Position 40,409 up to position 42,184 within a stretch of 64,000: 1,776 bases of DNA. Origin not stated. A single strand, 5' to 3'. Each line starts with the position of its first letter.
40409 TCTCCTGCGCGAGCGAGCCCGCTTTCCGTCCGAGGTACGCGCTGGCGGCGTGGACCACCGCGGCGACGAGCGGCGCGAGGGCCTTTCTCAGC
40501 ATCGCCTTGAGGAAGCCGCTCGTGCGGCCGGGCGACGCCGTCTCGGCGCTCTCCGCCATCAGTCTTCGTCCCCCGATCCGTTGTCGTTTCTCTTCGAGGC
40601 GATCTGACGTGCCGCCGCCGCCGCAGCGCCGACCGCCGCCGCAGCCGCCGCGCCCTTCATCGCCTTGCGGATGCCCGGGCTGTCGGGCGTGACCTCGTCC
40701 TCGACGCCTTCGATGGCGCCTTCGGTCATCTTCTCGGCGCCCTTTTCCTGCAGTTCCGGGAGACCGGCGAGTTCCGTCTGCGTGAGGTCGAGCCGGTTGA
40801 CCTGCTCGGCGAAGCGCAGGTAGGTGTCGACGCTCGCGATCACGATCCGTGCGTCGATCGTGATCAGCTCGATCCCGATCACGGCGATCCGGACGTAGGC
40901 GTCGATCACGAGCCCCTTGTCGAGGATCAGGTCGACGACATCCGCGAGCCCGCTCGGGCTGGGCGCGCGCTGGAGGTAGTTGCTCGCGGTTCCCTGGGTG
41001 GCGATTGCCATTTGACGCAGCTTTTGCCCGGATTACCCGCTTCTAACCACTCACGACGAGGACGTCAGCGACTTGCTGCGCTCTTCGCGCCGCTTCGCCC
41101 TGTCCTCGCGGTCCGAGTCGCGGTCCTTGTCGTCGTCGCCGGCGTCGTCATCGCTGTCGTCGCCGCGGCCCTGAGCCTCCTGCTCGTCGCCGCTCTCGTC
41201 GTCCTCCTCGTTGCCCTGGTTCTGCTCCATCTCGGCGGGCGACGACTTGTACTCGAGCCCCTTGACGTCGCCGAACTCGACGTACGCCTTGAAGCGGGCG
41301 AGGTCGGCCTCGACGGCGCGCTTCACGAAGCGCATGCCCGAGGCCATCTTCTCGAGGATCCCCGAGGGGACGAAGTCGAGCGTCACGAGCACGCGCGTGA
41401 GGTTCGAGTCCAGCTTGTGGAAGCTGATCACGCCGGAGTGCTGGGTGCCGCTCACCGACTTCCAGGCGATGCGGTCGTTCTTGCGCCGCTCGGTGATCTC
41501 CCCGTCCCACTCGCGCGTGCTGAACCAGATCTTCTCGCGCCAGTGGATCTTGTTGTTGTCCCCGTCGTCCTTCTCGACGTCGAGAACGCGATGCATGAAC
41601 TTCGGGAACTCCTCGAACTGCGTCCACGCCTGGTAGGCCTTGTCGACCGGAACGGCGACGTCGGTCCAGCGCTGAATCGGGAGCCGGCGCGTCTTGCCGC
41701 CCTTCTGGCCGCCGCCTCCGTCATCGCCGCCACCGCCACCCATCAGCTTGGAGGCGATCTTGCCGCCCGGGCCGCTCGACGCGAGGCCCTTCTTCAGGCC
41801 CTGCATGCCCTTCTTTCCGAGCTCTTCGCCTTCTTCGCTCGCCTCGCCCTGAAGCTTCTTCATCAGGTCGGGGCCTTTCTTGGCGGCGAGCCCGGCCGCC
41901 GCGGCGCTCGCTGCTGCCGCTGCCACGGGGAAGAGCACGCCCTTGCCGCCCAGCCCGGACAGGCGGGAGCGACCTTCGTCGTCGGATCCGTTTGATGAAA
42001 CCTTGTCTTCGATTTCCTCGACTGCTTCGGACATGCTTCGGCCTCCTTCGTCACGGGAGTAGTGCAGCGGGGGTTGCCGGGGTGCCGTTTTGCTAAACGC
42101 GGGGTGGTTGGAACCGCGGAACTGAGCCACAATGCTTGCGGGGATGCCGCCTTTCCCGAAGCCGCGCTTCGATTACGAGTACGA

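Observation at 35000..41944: A basic-flanked poly-Ala/Gly/Val segment recurs in six different proteins of the gvp locus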

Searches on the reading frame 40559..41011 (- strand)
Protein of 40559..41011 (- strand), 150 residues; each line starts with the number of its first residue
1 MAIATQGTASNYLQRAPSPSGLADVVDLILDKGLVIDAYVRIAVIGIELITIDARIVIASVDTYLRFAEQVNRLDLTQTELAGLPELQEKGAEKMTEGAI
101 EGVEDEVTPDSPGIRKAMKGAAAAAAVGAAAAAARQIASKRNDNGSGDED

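Call 3: search_protein_families(library=pfam, max_evalue=0.01, proteins=[window:40559-41011:-])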
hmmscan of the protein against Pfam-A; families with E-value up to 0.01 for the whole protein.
window:40559-41011:- (150 aa): 1 family
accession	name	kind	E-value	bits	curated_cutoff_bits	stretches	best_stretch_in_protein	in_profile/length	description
PF00741.23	Gas_vesicle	-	1.7e-12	47.7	25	1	22-59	2-39/39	Gas vesicle protein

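Call 4: search_protein_families(library=ncbifam, max_evalue=0.01, proteins=[window:40559-41011:-])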
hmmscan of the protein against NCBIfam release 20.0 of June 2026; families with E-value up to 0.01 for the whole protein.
window:40559-41011:- (150 aa): 6 families
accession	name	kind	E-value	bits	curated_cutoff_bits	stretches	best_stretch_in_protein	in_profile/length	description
NF006872.0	PRK09368.1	subfamily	5e-39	133.6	151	1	9-111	4-111/143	gas vesicle structural protein GvpA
NF006874.0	PRK09371.1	subfamily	1.9e-26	91.9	100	1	14-75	4-65/71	gas vesicle structural protein GvpA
NF046092.1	halo_gas_GvpA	exception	2.4e-25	88.5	112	1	17-77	1-61/64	gas vesicle protein GvpA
NF046090.2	halo_gas_GvpJ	exception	1.6e-08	34.5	125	1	20-64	6-50/73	gas vesicle protein GvpJ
NF046091.2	halo_gas_GvpM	exception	2.5e-06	27.1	109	1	21-65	10-54/67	gas vesicle protein GvpM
TIGR02811.1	formate_TAT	hypoth_equivalog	0.0084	16.4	48.45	0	112-144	9-41/66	formate dehydrogenase region TAT target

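Call 40: find_homologous_proteins(query=window:40559-41011:-, max_evalue=1e-10)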
Query window:40559-41011:- (150 aa): 8000 proteins with E <= 1e-10 among 8000 candidates; the best 120 are listed.
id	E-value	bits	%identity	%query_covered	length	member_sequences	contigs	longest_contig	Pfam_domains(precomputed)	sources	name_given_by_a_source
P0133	3.9e-78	278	93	99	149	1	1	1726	PF00741.24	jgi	jgi:gas vesicle structural protein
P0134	6.5e-78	277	96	98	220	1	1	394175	PF00741.24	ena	-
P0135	9.7e-78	277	91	100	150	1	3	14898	PF00741.24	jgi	jgi:hypothetical protein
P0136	2.2e-77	276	91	100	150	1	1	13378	PF00741.24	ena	-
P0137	3.1e-77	275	90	100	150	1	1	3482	PF00741.24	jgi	jgi:hypothetical protein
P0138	4.3e-77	275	90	100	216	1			PF00741.24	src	-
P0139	5.2e-77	274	92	100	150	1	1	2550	PF00741.24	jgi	jgi:hypothetical protein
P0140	5.9e-77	274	92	100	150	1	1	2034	PF00741.24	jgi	-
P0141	9.5e-77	273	92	100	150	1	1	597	PF00741.24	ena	-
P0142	9.9e-77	273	93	95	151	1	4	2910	PF00741.24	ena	-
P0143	9.9e-77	273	91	100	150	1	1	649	PF00741.24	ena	-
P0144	1.0e-76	273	93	100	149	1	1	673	PF00741.24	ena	-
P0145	1.0e-76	273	90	100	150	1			PF00741.24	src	-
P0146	1.1e-76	273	95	97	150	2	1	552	PF00741.24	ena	-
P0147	1.2e-76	273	91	99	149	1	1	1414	PF00741.24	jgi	jgi:gas vesicle structural protein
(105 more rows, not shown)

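Call 43: find_encoding_contigs(protein=P0134, flank=10000, max_places=3)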
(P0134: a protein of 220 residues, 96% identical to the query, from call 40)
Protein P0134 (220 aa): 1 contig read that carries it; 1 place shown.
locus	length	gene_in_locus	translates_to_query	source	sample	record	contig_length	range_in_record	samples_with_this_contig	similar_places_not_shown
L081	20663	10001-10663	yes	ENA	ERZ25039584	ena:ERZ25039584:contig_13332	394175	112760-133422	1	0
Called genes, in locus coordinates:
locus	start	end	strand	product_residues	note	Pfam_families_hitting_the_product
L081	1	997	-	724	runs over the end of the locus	PF00912:Transgly, PF00905:Transpeptidase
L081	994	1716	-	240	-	PF00924:MS_channel_2nd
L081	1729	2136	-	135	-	PF09969:DUF2203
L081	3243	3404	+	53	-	-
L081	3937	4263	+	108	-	-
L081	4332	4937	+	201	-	PF02517:Rce1-like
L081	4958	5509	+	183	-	PF18911:PKD_4, PF00801:PKD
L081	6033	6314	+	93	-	PF03734:YkuD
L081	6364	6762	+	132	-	PF14343:PrcB_C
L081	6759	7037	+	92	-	PF01817:CM_2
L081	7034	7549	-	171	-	PF02577:BFN_dom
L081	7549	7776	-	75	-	-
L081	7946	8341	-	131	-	-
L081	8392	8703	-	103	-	-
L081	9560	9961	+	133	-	-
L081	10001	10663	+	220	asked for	PF00741:Gas_vesicle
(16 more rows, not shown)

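Call 47: predict_structure(alignment_id=A2)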
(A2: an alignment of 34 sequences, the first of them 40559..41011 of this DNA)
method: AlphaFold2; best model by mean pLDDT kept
length: 150 residues; sequences in the alignment: 34
mean_pLDDT: 44.4   pTM: 0.15
mean pLDDT of the five models: 44.4, 42.6, 42.6, 41.6, 33.7
residues with pLDDT >= 90: 0; 70-90: 0; 50-70: 15; < 50: 135
segments of 3 or more residues with pLDDT < 50: 1-41, 43-45, 53-79, 81-85, 88-111, 114-136, 141-143, 145-150
pLDDT, mean of each block of 10 residues (from residue 1): 36 42 45 45 47 46 44 47 48 42 38 48 46 49 44
secondary structure, 60 per line:
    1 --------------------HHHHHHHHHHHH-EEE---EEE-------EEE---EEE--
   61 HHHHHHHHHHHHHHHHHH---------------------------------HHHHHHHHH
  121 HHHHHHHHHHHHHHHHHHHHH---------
elements in order: H21-32 E34-36 E40-42 E50-52 E56-58 H61-78 H112-141

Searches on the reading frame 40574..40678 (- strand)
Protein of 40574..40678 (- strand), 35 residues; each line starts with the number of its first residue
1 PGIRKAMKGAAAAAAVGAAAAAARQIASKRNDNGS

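Call 55: search_protein_representatives(alignment_id=A4)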
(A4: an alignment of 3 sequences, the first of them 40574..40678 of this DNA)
Query: 3 sequences, 35 profile positions. Proteins with E-value up to 0.001 (for the whole library): 15; up to 1e-10: 0; up to 1e-30: 0. The best 15 are listed.
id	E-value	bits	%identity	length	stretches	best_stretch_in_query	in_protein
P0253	2.1e-06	43.5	-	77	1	2-34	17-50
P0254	2.9e-06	43.1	-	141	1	2-34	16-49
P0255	4.2e-06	42.6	-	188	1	2-31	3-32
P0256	8.0e-06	41.7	-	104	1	3-31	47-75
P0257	1.1e-05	41.2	-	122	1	1-32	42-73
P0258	1.9e-05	40.5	-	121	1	2-34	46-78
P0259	3.1e-05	39.8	-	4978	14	12-29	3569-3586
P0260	5.5e-05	39.0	-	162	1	1-32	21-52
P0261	1.3e-04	37.8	-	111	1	1-34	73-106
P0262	1.8e-04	37.4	-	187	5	19-32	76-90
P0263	2.9e-04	36.7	-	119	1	1-32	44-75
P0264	4.4e-04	36.1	-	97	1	5-32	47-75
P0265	4.6e-04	36.0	-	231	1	2-35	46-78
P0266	6.2e-04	35.6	-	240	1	1-31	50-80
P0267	8.2e-04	35.2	-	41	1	4-29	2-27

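Call 57: find_encoding_contigs(protein=P0264, flank=10000, max_places=3)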
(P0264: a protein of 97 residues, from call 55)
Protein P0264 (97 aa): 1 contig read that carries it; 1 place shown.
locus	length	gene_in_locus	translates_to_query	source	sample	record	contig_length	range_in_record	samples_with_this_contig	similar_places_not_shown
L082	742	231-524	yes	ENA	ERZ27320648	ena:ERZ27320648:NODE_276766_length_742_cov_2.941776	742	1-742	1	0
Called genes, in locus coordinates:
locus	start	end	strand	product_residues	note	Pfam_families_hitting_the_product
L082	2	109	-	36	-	?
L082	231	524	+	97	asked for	-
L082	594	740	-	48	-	?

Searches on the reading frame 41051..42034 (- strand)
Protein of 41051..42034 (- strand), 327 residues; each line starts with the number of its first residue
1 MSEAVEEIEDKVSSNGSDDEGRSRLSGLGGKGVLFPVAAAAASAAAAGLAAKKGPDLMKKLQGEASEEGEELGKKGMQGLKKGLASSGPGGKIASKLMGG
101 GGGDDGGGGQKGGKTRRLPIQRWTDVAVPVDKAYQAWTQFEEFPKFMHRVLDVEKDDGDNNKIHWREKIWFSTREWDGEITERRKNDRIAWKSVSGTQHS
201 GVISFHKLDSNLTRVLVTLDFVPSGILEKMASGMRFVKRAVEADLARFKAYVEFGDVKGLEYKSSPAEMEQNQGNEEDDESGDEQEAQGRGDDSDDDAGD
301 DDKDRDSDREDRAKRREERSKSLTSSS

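Call 3: search_protein_families(library=pfam, max_evalue=0.01, proteins=[window:41051-42034:-])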
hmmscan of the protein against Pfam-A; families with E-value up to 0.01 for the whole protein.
window:41051-42034:- (327 aa): 3 families
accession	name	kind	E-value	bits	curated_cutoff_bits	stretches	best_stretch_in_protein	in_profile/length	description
PF03364.25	Polyketide_cyc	-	2e-14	54.4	23.4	1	126-231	1-110/126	Polyketide cyclase / dehydrase and lipid transport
PF10604.15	Polyketide_cyc2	-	3.6e-09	37.5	27.4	1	125-253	9-142/142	Polyketide cyclase / dehydrase and lipid transport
PF08327.17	AHSA1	-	6.8e-05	23.5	22.1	1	128-252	2-124/125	Activator of Hsp90 ATPase homolog 1-like protein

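Call 4: search_protein_families(library=ncbifam, max_evalue=0.01, proteins=[window:41051-42034:-])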
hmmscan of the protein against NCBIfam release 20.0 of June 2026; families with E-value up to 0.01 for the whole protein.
window:41051-42034:- (327 aa): 0 families

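Call 76: search_solved_structures(query=window:41051-42034:-, max_evalue=0.01)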
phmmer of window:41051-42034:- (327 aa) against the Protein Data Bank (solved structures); distinct sequences matched with E-value up to 0.01: 2.
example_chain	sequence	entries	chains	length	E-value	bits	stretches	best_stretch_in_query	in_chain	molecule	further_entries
3ggn_A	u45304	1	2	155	3.7e-06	29.8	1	125-255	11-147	Uncharacterized protein DR_A0006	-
2kcz_A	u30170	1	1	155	1.7e-05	27.7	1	125-255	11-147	Uncharacterized protein DR_A0006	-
